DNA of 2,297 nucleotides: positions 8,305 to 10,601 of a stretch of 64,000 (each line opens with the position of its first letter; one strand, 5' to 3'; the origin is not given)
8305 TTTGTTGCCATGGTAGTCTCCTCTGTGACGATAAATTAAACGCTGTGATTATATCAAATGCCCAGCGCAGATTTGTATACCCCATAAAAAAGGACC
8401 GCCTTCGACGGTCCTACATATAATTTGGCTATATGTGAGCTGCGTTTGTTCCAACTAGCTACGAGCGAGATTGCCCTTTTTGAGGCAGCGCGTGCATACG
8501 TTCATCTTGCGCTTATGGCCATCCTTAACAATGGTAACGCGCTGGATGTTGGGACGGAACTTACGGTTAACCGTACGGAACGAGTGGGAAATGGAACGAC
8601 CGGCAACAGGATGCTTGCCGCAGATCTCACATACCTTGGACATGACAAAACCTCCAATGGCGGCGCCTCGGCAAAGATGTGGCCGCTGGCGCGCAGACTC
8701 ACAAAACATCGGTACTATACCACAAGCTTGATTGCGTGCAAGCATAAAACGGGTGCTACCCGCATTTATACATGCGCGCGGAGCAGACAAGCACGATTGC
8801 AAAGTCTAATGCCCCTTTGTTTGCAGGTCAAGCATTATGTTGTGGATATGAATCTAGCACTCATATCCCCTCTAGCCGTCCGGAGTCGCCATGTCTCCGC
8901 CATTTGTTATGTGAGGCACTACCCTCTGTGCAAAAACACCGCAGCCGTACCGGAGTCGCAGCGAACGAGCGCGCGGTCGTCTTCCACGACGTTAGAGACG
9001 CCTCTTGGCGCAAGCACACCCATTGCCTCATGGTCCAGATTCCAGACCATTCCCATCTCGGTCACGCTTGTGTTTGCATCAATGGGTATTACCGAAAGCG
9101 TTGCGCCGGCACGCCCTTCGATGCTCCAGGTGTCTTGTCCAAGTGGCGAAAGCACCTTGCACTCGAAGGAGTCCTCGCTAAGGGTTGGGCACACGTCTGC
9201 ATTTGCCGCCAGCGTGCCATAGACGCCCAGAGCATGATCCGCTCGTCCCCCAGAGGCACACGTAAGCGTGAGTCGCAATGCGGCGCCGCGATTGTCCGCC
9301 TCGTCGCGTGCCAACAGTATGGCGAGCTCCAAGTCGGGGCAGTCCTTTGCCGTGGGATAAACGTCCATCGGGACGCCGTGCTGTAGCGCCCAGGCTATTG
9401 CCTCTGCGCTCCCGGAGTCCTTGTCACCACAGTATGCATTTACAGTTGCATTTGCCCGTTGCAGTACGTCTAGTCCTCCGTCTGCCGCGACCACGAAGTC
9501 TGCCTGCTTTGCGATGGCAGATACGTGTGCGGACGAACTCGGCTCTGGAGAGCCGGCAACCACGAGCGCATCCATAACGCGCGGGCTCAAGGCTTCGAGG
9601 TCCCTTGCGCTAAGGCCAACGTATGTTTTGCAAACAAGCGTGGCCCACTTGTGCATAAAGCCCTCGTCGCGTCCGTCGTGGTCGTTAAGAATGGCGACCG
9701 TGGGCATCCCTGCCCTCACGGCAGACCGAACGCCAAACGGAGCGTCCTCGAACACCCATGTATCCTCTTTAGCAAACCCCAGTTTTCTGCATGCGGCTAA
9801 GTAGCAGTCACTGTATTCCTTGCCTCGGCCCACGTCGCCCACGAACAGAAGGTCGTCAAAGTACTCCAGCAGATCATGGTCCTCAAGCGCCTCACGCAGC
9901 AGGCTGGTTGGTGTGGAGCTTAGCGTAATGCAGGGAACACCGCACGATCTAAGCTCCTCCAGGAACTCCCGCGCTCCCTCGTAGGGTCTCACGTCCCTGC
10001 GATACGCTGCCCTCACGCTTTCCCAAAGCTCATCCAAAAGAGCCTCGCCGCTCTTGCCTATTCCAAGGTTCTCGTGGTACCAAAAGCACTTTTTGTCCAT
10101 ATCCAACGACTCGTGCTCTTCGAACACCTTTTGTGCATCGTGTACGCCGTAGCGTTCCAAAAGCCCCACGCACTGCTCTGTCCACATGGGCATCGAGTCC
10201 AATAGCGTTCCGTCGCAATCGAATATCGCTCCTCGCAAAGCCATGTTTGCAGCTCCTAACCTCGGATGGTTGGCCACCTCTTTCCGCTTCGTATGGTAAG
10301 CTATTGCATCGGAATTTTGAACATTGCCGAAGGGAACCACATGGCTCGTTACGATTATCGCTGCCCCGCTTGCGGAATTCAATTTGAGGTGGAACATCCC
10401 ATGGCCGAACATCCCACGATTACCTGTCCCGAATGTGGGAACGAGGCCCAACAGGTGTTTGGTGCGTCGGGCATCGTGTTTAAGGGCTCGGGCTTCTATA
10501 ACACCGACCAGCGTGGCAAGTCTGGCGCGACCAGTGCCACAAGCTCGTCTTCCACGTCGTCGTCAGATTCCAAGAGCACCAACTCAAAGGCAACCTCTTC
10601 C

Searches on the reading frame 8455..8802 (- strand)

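Call 56: search_protein_families(library=pfam, proteins=[window:8455-8802:-], max_evalue=0.000001)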
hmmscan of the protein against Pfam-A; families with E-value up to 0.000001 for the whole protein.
window:8455-8802:- (115 aa): 1 family
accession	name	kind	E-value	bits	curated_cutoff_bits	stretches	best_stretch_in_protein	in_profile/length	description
PF00830.24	Ribosomal_L28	-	2.6e-17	63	27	1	56-110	1-57/60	Ribosomal L28 family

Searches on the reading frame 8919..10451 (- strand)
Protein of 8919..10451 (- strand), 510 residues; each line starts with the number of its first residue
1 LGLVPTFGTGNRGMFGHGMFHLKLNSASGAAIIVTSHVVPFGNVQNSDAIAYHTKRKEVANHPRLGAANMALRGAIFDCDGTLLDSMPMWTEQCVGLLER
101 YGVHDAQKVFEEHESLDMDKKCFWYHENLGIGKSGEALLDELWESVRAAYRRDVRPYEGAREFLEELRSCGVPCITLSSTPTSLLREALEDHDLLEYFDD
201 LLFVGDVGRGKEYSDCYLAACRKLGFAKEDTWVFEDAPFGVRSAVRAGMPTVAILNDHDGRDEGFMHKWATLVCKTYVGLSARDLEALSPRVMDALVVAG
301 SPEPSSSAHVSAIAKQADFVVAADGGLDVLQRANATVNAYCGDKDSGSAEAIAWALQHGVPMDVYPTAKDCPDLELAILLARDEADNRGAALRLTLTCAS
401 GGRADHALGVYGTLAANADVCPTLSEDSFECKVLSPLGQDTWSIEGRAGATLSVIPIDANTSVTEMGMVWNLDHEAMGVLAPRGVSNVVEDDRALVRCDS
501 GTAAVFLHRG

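Call 56: search_protein_families(library=pfam, proteins=[window:8919-10451:-], max_evalue=0.000001)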
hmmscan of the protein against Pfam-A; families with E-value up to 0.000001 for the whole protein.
window:8919-10451:- (510 aa): 5 families
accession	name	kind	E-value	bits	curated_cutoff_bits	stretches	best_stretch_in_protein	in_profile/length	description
PF13419.12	HAD_2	-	1.7e-21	77.6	23.8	1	76-254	2-178/178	Haloacid dehalogenase-like hydrolase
PF00702.32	Hydrolase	-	2.6e-21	77.4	26.4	1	73-248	2-191/191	haloacid dehalogenase-like hydrolase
PF04263.21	TPK_catalytic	-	6.9e-15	55.4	30.7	1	313-415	4-102/113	Thiamin pyrophosphokinase, catalytic domain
PF12710.13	HAD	-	2.2e-07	31.9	27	1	75-201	1-127/189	haloacid dehalogenase-like hydrolase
PF04265.19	TPK_B1_binding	-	4.2e-07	30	22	1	448-501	10-65/67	Thiamin pyrophosphokinase, vitamin B1 binding domain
